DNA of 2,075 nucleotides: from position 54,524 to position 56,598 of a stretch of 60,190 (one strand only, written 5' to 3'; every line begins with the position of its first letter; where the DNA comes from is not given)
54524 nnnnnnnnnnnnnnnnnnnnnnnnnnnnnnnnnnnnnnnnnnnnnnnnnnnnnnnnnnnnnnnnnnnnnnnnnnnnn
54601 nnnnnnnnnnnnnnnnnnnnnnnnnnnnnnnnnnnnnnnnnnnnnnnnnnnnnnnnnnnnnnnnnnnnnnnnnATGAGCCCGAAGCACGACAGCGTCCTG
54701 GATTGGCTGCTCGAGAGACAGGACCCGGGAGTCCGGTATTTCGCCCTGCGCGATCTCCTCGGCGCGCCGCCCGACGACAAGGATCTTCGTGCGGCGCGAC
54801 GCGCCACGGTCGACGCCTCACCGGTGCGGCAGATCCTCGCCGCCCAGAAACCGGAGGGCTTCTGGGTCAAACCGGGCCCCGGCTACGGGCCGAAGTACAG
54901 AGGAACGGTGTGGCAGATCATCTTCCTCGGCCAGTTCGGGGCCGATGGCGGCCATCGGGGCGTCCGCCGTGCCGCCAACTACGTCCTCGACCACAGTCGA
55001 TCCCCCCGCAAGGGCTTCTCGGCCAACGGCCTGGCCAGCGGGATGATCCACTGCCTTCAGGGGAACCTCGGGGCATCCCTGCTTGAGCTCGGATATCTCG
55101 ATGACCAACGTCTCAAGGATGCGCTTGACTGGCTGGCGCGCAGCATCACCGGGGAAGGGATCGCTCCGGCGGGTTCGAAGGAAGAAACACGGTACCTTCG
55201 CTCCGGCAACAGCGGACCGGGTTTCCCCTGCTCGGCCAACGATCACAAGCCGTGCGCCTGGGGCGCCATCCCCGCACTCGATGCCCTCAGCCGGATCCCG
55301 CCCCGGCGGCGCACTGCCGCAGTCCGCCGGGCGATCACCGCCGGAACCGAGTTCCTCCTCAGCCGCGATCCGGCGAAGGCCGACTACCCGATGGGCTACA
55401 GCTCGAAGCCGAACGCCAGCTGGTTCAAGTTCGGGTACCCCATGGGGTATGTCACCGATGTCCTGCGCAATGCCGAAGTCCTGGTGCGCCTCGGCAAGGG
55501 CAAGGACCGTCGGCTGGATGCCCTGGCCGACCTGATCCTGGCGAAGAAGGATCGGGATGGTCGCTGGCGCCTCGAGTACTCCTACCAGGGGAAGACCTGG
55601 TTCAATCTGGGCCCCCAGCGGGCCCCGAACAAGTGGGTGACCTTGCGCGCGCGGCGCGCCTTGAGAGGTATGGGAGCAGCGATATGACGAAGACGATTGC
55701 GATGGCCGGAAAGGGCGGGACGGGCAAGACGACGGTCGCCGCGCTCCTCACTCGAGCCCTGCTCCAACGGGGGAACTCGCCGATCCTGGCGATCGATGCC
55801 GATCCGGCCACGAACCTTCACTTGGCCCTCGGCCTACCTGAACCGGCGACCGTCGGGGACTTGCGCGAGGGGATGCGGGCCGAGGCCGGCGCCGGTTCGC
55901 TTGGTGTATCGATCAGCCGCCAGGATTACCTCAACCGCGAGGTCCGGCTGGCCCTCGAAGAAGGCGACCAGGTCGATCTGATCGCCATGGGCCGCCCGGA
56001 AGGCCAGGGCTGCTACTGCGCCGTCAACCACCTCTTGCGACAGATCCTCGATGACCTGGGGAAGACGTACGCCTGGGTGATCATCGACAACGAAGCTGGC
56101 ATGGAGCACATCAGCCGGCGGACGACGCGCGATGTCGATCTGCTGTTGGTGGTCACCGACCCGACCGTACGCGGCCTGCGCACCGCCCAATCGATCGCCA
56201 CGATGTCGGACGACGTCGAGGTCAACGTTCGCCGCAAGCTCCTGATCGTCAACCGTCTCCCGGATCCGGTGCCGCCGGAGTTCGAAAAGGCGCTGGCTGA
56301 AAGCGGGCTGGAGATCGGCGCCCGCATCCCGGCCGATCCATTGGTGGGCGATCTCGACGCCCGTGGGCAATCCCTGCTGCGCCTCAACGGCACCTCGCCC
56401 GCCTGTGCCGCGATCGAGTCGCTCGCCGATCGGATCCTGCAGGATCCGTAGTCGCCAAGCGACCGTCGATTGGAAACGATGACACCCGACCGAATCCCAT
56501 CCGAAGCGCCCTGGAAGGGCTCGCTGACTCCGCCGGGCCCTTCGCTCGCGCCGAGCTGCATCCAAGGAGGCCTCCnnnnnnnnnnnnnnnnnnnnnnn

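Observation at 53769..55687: Radical-SAM enzyme and alpha/alpha-toroid-like protein translationally coupled between RACo and CooC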

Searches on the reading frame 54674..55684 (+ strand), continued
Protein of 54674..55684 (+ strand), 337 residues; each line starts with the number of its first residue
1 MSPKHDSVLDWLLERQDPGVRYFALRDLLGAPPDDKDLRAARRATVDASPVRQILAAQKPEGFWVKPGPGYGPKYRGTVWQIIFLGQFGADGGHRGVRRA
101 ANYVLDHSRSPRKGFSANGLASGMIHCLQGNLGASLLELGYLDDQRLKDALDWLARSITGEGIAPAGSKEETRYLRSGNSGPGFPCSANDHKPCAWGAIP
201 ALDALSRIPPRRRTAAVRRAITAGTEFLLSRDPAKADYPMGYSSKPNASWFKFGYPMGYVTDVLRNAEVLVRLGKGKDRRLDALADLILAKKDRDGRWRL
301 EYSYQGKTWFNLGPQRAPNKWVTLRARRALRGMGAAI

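Call 74: find_encoding_contigs(protein=P0413, flank=8000, max_places=1)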
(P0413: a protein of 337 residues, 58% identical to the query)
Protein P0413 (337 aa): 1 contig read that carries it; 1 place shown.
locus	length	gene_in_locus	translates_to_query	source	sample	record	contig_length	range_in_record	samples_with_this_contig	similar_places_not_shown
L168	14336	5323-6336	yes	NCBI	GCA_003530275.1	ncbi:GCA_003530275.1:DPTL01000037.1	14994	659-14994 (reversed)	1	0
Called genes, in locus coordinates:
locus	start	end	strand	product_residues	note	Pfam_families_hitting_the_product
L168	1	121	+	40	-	PF10543:ORF6N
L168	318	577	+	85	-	-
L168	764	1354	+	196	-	PF01209:Ubie_methyltran, PF03141:Methyltransf_29, PF08003:Methyltransf_9, PF13489:Methyltransf_23, PF13847:Methyltransf_31, PF08241:Methyltransf_11, PF08242:Methyltransf_12, PF13649:Methyltransf_25, +5 more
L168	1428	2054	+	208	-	-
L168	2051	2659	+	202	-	PF01810:LysE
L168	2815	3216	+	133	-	PF20587:DUF6789 (weak)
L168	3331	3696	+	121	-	-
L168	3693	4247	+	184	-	PF12675:DUF3795 (weak)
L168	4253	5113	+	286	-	PF04909:Amidohydro_2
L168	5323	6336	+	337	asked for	PF13243:SQHop_cyclase_C (faint)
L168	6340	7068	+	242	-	PF08713:DNA_alkylation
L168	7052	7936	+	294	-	PF04055:Radical_SAM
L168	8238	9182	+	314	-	-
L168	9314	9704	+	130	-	-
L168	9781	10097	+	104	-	-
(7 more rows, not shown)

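Call 75: find_encoding_contigs(protein=P0458, flank=8000, max_places=1)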
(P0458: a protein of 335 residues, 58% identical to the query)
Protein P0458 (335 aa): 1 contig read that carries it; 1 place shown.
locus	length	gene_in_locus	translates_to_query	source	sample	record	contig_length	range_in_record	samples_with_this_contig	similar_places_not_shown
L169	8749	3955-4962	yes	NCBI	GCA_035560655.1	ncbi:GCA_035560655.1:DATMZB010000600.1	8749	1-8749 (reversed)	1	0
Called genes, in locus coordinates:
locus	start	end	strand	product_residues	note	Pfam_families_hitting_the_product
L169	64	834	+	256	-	PF01209:Ubie_methyltran, PF02353:CMAS (weak), PF13489:Methyltransf_23, PF13847:Methyltransf_31, PF08241:Methyltransf_11, PF08242:Methyltransf_12, PF13649:Methyltransf_25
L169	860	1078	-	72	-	-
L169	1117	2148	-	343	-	PF19656:DUF6159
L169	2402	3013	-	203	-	PF00857:Isochorismatase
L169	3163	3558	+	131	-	PF00903:Glyoxalase, PF18029:Glyoxalase_6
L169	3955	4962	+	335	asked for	PF13243:SQHop_cyclase_C (faint)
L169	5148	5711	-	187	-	PF03640:Lipoprotein_15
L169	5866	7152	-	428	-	PF03845:Spore_permease, PF13520:AA_permease_2, PF00324:AA_permease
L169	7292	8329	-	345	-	PF04055:Radical_SAM, PF13353:Fer4_12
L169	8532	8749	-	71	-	?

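Call 80: search_protein_families(library=pfam, proteins=[L029:5156-5902:+, L029:5889-7007:+, L029:1947-2513:+, L029:558-1856:+, L167:6660-7817:+, L167:9115-9960:+, L029:7292-7798:+], max_evalue=0.001)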
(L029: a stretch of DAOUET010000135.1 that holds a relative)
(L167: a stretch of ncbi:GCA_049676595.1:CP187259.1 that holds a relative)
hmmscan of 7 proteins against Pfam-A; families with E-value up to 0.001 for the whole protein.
L029:5156-5902:+ (249 aa): 1 family
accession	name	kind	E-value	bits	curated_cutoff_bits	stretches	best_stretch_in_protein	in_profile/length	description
PF08713.17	DNA_alkylation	-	2.1e-13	50.9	21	1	63-231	59-213/213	DNA alkylation repair enzyme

L029:5889-7007:+ (373 aa): 2 families
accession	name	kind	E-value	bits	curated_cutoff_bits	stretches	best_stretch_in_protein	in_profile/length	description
PF14716.13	HHH_8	-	3.7e-09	37.3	30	1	307-370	10-69/73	Helix-hairpin-helix domain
PF04055.27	Radical_SAM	-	2.4e-05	25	29.5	1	33-202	3-161/166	Radical SAM superfamily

L029:1947-2513:+ (189 aa): 3 families
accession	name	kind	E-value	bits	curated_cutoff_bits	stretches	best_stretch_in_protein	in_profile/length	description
PF12867.12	DinB_2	-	5.6e-12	46.7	24.8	1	17-150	2-127/128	DinB superfamily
PF04978.18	MST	-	2.9e-08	34.8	27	1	15-151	4-140/149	Mycothiol-S-transferase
PF08020.16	DUF1706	-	0.0005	20.5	24.2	0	8-144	6-153/166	Protein of unknown function (DUF1706)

L029:558-1856:+ (433 aa): 4 families
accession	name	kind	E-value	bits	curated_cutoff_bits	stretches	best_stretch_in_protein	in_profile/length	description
PF08240.17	ADH_N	-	5.8e-21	75.1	23.5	1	69-199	1-103/104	Alcohol dehydrogenase GroES-like domain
PF00107.32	ADH_zinc_N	-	3.8e-15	56.4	31.8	1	239-371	2-117/129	Zinc-binding dehydrogenase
PF16912.11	Glu_dehyd_C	-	7.6e-06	26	34.9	1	224-287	27-93/211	Glucose dehydrogenase C-terminus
PF13602.12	ADH_zinc_N_2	-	0.00036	21.9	27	1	276-416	5-123/134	Zinc-binding dehydrogenase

L167:6660-7817:+ (386 aa): 0 families

L167:9115-9960:+ (282 aa): 0 families

L029:7292-7798:+ (169 aa): 1 family
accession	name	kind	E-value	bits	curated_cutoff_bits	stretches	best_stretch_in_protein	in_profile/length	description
PF07355.17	GRDB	-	7e-10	39.2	22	1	28-167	214-345/347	Glycine/sarcosine/betaine reductase selenoprotein B (GRDB)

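Call 82: find_encoding_contigs(protein=P0423, flank=6000, max_places=1)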
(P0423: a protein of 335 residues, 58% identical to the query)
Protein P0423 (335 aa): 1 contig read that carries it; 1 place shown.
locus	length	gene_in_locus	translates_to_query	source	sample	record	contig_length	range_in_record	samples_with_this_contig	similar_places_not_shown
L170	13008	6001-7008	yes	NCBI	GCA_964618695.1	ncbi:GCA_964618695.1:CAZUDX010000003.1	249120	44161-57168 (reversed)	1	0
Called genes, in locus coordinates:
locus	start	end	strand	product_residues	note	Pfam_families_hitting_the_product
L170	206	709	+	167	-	PF13240:Zn_Ribbon_1 (weak)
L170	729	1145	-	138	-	PF12682:Flavodoxin_4 (faint), PF12641:Flavodoxin_3, PF12724:Flavodoxin_5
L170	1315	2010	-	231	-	PF02961:SAM_BAF (faint), PF10391:DNA_pol_lambd_f (faint), PF11731:Cdd1 (faint), PF14520:HHH_5, PF21999:IMS_HHH_1 (faint), PF14229:DUF4332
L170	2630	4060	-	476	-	-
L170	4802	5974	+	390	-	PF06224:AlkZ-like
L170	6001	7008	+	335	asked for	-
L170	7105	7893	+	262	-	PF01259:SAICAR_synt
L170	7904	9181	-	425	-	PF09861:Lar_N, PF21113:LarA_C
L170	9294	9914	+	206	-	PF00156:Pribosyltran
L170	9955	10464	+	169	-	-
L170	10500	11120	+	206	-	-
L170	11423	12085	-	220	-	PF11858:DUF3378 (faint), PF00352:TBP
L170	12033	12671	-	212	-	-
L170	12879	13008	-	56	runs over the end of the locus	-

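Call 83: find_encoding_contigs(protein=P0470, flank=6000, max_places=1)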
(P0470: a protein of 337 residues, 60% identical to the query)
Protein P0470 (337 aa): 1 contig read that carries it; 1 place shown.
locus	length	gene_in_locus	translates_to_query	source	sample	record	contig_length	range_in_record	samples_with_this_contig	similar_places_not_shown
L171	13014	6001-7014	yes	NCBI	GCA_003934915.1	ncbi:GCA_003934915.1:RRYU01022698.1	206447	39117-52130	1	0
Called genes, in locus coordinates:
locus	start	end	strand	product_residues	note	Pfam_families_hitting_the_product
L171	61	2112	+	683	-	-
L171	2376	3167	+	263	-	PF22435:MRM3-like_sub_bind, PF08032:SpoU_sub_bind (weak), PF00588:SpoU_methylase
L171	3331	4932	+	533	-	PF04851:ResIII, PF00270:DEAD, PF00271:Helicase_C, PF03880:DbpA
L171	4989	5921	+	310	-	PF02540:NAD_synthase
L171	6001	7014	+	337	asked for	PF13243:SQHop_cyclase_C (faint)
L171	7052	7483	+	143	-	PF01243:PNPOx_N, PF12900:Pyridox_ox_2 (weak), PF16242:Pyrid_ox_like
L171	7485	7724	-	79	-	PF14242:DUF4342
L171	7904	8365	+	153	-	PF04951:Peptidase_M55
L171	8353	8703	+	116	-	PF04951:Peptidase_M55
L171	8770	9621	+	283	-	PF00941:FAD_binding_5, PF03450:CO_deh_flav_C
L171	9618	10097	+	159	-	PF00111:Fer2, PF13085:Fer2_3 (faint), PF01799:Fer2_2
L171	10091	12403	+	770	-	PF01315:Ald_Xan_dh_C, PF02738:MoCoBD_1, PF20256:MoCoBD_2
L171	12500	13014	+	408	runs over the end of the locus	PF00860:Xan_ur_permease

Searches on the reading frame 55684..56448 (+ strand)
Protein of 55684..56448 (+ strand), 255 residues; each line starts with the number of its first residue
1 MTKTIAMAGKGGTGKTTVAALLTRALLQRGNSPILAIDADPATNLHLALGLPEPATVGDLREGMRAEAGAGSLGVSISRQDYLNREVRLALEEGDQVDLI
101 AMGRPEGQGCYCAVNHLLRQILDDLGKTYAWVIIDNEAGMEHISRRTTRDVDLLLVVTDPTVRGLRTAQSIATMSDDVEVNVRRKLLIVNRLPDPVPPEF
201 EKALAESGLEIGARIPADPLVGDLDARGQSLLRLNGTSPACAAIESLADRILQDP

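Call 3: search_protein_families(library=pfam, proteins=[window:55684-56448:+], max_evalue=0.1)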
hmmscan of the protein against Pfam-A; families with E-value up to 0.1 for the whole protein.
window:55684-56448:+ (255 aa): 19 families
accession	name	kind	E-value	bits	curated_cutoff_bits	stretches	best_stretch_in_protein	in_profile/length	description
PF01656.29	CbiA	-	9.5e-13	48.6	25.4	1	6-230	3-124/125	CobQ/CobB/MinD/ParA nucleotide binding domain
PF13614.12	AAA_31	-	3.2e-11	43.9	27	1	3-186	2-175/177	AAA domain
PF06564.18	CBP_BcsQ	-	2e-08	34.5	21.3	1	5-162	4-151/234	Cellulose biosynthesis protein BcsQ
PF02374.21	ArsA_ATPase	-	1.9e-06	27.7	24.3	1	2-46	1-44/305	Anion-transporting ATPase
PF00142.24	Fer4_NifH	-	2.1e-05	24.6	25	1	4-43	2-40/271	4Fe-4S iron sulfur cluster binding proteins, NifH/frxC family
PF10609.15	ParA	-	3.9e-05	23.6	27.1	1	5-40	7-41/246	NUBPL iron-transfer P-loop NTPase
PF13479.12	AAA_24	-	0.0019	18.5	27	1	3-133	3-69/195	AAA domain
PF06414.18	Zeta_toxin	-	0.0026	17.7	22.3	1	4-46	18-58/199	Zeta toxin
PF09140.17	MipZ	-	0.0081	15.9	20.7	0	9-40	8-38/262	ATPase MipZ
PF16575.11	CLP1_P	-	0.0085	16.4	26.6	1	9-43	1-34/188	mRNA cleavage and polyadenylation factor CLP1 P-loop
PF01935.23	DUF87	-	0.0089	16.6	23.2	1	2-39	23-60/220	Helicase HerA, central domain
PF13401.12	AAA_22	-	0.012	16.4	27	1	6-68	9-58/130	AAA domain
PF01583.26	APS_kinase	-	0.024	15.1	21.1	1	3-40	3-39/152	Adenylylsulphate kinase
PF00448.28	SRP54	-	0.028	14.5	22.7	1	3-36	2-35/196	SRP54-type protein, GTPase domain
PF20720.3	nSTAND3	-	0.032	14.4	27.2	1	3-36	18-51/155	Novel STAND NTPase 3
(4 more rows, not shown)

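Call 4: search_protein_families(library=ncbifam, proteins=[window:55684-56448:+], max_evalue=0.1)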
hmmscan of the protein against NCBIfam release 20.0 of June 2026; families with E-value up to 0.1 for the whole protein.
window:55684-56448:+ (255 aa): 32 families (the best 25 are shown)
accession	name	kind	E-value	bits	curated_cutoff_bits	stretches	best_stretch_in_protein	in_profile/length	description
TIGR01969.1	minD_arch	subfamily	2.3e-17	63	201.75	2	115-252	95-231/251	cell division ATPase MinD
TIGR01968.1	minD_bact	equivalog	5.7e-14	52.1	212.9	2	118-193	101-174/261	septum site-determining protein MinD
TIGR03371.1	cellulose_yhjQ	equivalog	6.6e-13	48.7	157.85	1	4-193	3-179/246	cellulose biosynthesis protein BcsQ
NF041546.1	ParA_partition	equivalog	5.1e-11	42.5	180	2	8-42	6-39/203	ParA family partition ATPase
TIGR03815.1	CpaE_hom_Actino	equivalog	1.3e-08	34.4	154.45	1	7-242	117-331/340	septum site-determining protein Ssd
NF041136.1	MrpORP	equivalog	3.2e-06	26.7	450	1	3-38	7-43/365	iron-sulfur cluster carrier protein MrpORP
NF047398.1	AAA_KGGVGR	domain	3.1e-05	24.4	90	1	9-40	10-40/190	KGGVGR-motif variant AAA ATPase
TIGR04291.1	arsen_driv_ArsA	equivalog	5.6e-05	22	650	1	4-47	322-364/565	arsenical pump-driving ATPase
TIGR00345.1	GET3_arsA_TRC40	subfamily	6.7e-05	22.6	135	1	7-46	2-40/299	TRC40/GET3/ArsA family transport-energizing ATPase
NF008079.0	PRK10818.1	equivalog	0.00011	21.6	508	1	6-50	7-51/270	septum site-determining protein MinD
NF053622.1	ATPseBagAMYCTU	equivalog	0.00016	21.2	400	1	7-34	12-39/325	ATPase BagA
NF033200.1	F430_CfbC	exception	0.00053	19.4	402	1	3-45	1-42/260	Ni-sirohydrochlorin a,c-diamide reductive cyclase ATP-dependent reductase subunit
TIGR03453.1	partition_RepA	equivalog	0.00058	18.8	348.45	1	9-50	112-152/387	plasmid partitioning protein RepA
NF053621.1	ATPseBagBMYCTU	equivalog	0.0015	17.7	521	1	2-53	12-62/371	ATPase BagB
NF010461.0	PRK13886.1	subfamily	0.002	17.5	360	1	5-43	6-43/241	conjugal transfer protein TraL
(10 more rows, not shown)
